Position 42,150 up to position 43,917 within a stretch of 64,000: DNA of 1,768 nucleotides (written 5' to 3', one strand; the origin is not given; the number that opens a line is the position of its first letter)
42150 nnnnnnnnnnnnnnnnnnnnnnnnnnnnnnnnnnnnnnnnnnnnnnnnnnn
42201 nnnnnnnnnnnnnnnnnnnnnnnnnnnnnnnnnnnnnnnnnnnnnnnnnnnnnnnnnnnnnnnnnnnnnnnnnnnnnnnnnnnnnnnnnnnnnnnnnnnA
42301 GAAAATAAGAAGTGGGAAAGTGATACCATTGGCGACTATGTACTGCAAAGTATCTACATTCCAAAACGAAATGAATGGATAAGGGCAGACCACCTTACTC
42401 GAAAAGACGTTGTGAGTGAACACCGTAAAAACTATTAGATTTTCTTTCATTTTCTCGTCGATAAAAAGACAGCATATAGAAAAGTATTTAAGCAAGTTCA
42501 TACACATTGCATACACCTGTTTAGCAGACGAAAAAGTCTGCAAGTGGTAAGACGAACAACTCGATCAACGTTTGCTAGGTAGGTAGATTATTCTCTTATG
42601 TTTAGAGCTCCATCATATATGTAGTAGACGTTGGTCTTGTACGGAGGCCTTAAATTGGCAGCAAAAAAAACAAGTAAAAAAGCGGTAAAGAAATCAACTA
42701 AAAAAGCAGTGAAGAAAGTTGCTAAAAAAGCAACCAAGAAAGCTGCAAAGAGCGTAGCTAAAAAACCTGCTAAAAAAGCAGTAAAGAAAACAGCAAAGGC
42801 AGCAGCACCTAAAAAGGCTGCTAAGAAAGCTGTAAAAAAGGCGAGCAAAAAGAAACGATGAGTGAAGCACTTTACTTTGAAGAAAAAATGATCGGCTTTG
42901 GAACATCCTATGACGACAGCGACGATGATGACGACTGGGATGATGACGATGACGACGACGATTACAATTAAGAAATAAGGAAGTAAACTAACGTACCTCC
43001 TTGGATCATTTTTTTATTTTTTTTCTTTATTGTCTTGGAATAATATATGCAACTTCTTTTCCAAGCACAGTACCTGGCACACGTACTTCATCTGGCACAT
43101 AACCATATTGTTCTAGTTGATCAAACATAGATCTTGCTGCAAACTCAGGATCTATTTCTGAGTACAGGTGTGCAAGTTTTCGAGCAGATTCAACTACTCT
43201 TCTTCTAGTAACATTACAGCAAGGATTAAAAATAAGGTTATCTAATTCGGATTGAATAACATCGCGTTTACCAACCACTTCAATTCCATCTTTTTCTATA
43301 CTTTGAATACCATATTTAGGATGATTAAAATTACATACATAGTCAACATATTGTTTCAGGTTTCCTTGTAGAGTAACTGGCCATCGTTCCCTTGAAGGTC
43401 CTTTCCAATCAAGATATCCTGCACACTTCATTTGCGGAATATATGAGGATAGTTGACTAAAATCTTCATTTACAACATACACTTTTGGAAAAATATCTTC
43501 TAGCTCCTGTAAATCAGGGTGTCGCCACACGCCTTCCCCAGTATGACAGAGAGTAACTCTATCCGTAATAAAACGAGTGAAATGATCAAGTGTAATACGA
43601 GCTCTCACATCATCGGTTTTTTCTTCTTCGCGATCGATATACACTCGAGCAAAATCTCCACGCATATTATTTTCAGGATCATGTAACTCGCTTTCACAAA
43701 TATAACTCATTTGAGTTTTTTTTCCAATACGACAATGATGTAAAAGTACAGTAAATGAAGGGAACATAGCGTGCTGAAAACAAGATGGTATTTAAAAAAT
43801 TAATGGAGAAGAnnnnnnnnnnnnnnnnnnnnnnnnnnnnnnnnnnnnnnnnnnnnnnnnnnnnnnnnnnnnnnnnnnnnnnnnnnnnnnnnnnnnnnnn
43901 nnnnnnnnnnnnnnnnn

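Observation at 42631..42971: Histone-H1-like Lys/Ala-rich basic protein translationally coupled to a poly-Asp micro-ORF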

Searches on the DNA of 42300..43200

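Call 33: search_rna_families(source=window, start=42300, end=43200, threshold=evalue, max_evalue=1)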
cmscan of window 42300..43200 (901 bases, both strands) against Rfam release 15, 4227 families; matches with E-value up to 1: 0.
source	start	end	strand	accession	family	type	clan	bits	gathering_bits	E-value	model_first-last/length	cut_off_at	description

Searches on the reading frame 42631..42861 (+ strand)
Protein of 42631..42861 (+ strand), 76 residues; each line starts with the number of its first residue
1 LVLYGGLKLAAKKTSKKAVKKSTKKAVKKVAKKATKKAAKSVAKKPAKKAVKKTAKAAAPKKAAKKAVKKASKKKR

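Call 6: search_protein_families(library=pfam, proteins=[window:42631-42861:+], max_evalue=0.01)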
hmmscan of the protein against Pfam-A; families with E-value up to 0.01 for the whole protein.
window:42631-42861:+ (76 aa): 0 families

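Call 13: find_homologous_proteins(query=window:42655-42858:+, max_evalue=0.001)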
Query seq(68 aa): 8000 candidates shared short words with the query, none scored E <= 0.001.
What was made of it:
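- Tried and rejected: The basic ORF shared words with 8000 candidates, but none was significant, probably because of composition correction (call 13).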

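Call 22: search_protein_families(library=ncbifam, proteins=[window:42655-42858:+], max_evalue=10)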
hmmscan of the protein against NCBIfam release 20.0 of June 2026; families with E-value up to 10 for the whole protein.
seq(68 aa): 1 family
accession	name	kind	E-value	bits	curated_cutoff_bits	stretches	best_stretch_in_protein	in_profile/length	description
NF011889.0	PRK15362.1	equivalog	2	7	540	1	6-49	329-372/476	type III secretion system translocon protein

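Call 23: search_protein_families(library=pfam, proteins=[window:42655-42858:+], max_evalue=10)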
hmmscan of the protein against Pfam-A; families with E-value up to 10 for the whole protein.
seq(68 aa): 1 family
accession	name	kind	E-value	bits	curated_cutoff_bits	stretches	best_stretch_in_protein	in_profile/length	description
PF14196.11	ATC_hydrolase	-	5.4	8.3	28.1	1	4-52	18-65/145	L-2-amino-thiazoline-4-carboxylic acid hydrolase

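Call 31: search_protein_families(library=phrogs, proteins=[window:42655-42858:+], max_evalue=0.01)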
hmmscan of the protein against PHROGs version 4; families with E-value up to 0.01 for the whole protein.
seq(68 aa): 0 families

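Call 44: search_solved_structures(query=window:42655-42858:+, max_evalue=10)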
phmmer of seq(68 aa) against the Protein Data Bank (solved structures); distinct sequences matched with E-value up to 10: 3.
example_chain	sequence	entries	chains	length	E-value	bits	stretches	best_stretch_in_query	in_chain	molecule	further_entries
5cwd_A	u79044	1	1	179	0.33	15.2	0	12-62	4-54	Designed helical repeat protein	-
5cwj_A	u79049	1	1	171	0.41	14.9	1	4-63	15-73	Designed helical repeat protein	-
9dt9_A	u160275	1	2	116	4.6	11.6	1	17-61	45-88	231_C2_TrkA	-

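Call 69: search_protein_families(library=padloc, proteins=[window:42655-42858:+], max_evalue=0.01)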
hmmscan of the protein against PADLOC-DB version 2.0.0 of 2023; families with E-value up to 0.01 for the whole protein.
seq(68 aa): 0 families

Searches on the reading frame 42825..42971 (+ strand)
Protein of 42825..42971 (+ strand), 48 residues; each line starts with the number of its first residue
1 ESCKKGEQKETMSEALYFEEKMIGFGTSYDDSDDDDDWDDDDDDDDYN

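Call 6: search_protein_families(library=pfam, proteins=[window:42858-42971:+], max_evalue=0.01)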
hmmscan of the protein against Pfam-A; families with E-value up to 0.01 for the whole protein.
window:42858-42971:+ (37 aa): 0 families

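Call 9: find_encoding_contigs(protein=window:42858-42971:+, flank=10000)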
Protein window:42858-42971:+ (37 aa): 3 contigs read that carry it; 3 places shown.
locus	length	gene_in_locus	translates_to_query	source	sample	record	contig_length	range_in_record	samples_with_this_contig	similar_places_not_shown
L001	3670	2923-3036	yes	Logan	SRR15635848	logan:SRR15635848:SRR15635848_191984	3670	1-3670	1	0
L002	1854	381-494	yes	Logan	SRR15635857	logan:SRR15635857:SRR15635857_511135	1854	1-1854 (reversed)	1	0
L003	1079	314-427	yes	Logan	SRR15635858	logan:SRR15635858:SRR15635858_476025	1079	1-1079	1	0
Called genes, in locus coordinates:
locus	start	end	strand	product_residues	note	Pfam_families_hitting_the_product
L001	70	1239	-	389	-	-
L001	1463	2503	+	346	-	-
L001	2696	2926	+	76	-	-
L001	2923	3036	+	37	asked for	-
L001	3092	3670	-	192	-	?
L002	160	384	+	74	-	-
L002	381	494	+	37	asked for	-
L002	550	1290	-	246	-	-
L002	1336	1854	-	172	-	?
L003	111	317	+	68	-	-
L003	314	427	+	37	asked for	-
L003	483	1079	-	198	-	?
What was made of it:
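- Checked: One of three independent gene calls chose that start; the calls gave 76, 74 and 68 aa (call 9).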

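Call 12: find_homologous_proteins(query=window:42846-42968:+, max_evalue=1)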
Query seq(41 aa) (41 aa): 1 proteins with E <= 1 among 1 candidates.
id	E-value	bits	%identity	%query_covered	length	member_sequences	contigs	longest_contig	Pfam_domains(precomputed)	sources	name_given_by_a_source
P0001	5.2e-13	65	100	90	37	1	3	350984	-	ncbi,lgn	-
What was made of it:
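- The acidic ORF finds only itself among 5.8 billion proteins (call 12), and the basic ORF gives no significant hit (call 13). There are no homologues and no family hits (calls 6, 12, 13, 22, 23, 31, 69). No homologue exists in any form (call 12).
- Tried and rejected: The acidic ORF, padded to 41 aa, found only itself (call 12).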

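Call 22: search_protein_families(library=ncbifam, proteins=[window:42858-42971:+], max_evalue=10)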
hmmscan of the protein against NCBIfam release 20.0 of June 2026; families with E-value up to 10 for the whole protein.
window:42858-42971:+ (37 aa): 0 families

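Call 23: search_protein_families(library=pfam, proteins=[window:42825-42971:+], max_evalue=10)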
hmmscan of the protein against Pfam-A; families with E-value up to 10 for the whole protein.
window:42825-42971:+ (48 aa): 2 families
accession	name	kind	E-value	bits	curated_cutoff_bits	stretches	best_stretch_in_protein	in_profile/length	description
PF02484.20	Rhabdo_NV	-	0.053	14.1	25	1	9-43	10-42/111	Rhabdovirus Non-virion protein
PF04889.17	Cwf_Cwc_15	-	4.8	7.4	30.4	1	14-46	125-144/244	Cwf15/Cwc15 cell cycle control protein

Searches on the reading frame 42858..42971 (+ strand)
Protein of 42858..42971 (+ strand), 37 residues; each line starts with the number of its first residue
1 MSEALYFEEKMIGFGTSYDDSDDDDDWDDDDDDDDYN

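Call 31: search_protein_families(library=phrogs, proteins=[window:42858-42971:+], max_evalue=0.01)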
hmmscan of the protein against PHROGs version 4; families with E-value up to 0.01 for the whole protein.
window:42858-42971:+ (37 aa): 0 families

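Call 45: search_solved_structures(query=window:42858-42968:+, max_evalue=10)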
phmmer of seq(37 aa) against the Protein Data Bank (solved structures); distinct sequences matched with E-value up to 10: 0.
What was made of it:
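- On DNA-mimic antagonists of nucleoid proteins (DMP12, DMP19, Gp46, MsyB, Gp44): No hit in Pfam, NCBIfam, PHROGs, PADLOC or PDB (calls 6, 22, 23, 31, 45, 69).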

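Call 63: predict_structure(protein=window:42858-42968:+)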
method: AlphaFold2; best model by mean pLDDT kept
length: 37 residues; sequences in the alignment: 1
mean_pLDDT: 61.4   pTM: 0.15
mean pLDDT of the five models: 61.4, 60.6, 56.5, 55.9, 54.4
residues with pLDDT >= 90: 0; 70-90: 0; 50-70: 36; < 50: 1
segments of 3 or more residues with pLDDT < 50: none
pLDDT, mean of each block of 10 residues (from residue 1): 62 59 61 64
secondary structure: DSSP gave nothing for this model
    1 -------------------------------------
elements in order:
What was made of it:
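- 42858..42971 (+): Acidic micro-ORF of 37 aa with net charge -17. It has an aromatic/hydrophobic N-terminal half followed by an Asp-rich tail. AlphaFold gives no secondary structure, pLDDT 61 (call 63).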

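Call 69: search_protein_families(library=padloc, proteins=[window:42858-42971:+], max_evalue=0.01)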
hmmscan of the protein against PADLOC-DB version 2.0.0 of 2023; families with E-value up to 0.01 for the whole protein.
window:42858-42971:+ (37 aa): 0 families

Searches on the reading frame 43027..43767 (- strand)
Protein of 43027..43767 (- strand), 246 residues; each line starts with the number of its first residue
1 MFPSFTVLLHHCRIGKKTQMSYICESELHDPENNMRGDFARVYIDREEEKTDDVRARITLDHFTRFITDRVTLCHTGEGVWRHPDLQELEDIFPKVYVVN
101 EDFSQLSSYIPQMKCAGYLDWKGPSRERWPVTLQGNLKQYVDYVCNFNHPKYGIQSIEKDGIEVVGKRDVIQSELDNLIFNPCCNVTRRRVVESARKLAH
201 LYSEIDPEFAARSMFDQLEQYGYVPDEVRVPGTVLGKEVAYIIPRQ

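Call 6: search_protein_families(library=pfam, proteins=[window:43027-43767:-], max_evalue=0.01)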
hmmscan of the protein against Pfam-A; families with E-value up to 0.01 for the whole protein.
window:43027-43767:- (246 aa): 0 families

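Call 17: find_related_loci(query=A1, collection=metagenome_contigs, flank=6000)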
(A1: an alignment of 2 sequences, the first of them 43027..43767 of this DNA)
Query A1 (246 aa) in metagenome_contigs; peptide patterns used: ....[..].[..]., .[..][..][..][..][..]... (x = any residue, [..] = any of these).
163 stretches matched a pattern, but none encodes a relative of the query by tblastn (E <= 1e-3).

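Call 22: search_protein_families(library=ncbifam, proteins=[window:43027-43767:-], max_evalue=10)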
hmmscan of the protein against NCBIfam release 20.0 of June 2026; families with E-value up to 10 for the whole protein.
window:43027-43767:- (246 aa): 0 families

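Call 31: search_protein_families(library=phrogs, proteins=[window:43027-43767:-], max_evalue=0.01)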
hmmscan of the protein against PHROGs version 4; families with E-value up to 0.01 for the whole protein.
window:43027-43767:- (246 aa): 0 families

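Call 38: search_protein_representatives(protein=window:43027-43767:-)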
Query: 246 residues. Proteins with E-value up to 0.001 (for the whole library): 2; up to 1e-10: 1; up to 1e-30: 1. The best 2 are listed.
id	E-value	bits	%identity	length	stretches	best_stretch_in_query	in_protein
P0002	2.4e-169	577.2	100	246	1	1-246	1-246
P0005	3.6e-08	49.2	28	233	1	53-243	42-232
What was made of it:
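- Tried and rejected: The 246-aa downstream neighbour found only itself and its tandem paralogue among 1.84 billion representatives (call 38).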

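Call 57: find_related_loci(query=A1, collection=viral_contigs, flank=6000)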
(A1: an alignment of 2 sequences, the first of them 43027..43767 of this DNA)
Query A1 (246 aa) in viral_contigs; peptide patterns used: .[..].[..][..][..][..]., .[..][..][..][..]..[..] (x = any residue, [..] = any of these).
80 stretches matched a pattern, but none encodes a relative of the query by tblastn (E <= 1e-3).

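Call 66: find_encoding_contigs(protein=window:43027-43767:-, flank=10000, max_places=3)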
Protein window:43027-43767:- (246 aa): 1 contig read that carries it; 1 place shown.
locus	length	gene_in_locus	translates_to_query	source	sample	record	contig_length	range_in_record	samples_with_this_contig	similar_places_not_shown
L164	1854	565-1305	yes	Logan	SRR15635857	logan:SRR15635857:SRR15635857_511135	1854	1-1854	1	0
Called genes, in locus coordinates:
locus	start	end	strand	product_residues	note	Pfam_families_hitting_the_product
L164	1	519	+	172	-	?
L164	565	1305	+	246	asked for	-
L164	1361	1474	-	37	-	-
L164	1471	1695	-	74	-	-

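Call 69: search_protein_families(library=padloc, proteins=[window:43027-43767:-], max_evalue=0.01)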
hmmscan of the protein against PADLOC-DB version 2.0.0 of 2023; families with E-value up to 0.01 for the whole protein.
window:43027-43767:- (246 aa): 0 families

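Call 76: predict_structure(alignment_id=A1)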
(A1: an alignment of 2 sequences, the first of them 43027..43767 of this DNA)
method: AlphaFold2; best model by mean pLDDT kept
length: 246 residues; sequences in the alignment: 2
mean_pLDDT: 35.7   pTM: 0.29
mean pLDDT of the five models: 35.7, 33.5, 31.3, 31.3, 29.4
residues with pLDDT >= 90: 0; 70-90: 0; 50-70: 51; < 50: 195
segments of 3 or more residues with pLDDT < 50: 1-170, 182-184, 227-246
pLDDT, mean of each block of 10 residues (from residue 1): 25 30 30 29 32 31 34 27 31 30 25 23 27 31 30 28 37 54 55 60 55 60 46 31 29
secondary structure, 60 per line:
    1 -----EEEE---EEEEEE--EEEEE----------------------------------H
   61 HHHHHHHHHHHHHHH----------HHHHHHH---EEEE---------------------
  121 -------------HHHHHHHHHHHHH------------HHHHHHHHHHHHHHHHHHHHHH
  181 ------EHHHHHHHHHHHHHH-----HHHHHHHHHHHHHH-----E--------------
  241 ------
elements in order: E6-9 E13-18 E21-25 H60-75 H86-92 E96-99 H134-146 H159-180 H188-201 H207-220
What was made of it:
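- Tried and rejected: The AlphaFold model of the 246-aa neighbour was unusable (pLDDT 36, call 76), so no fold search was run.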
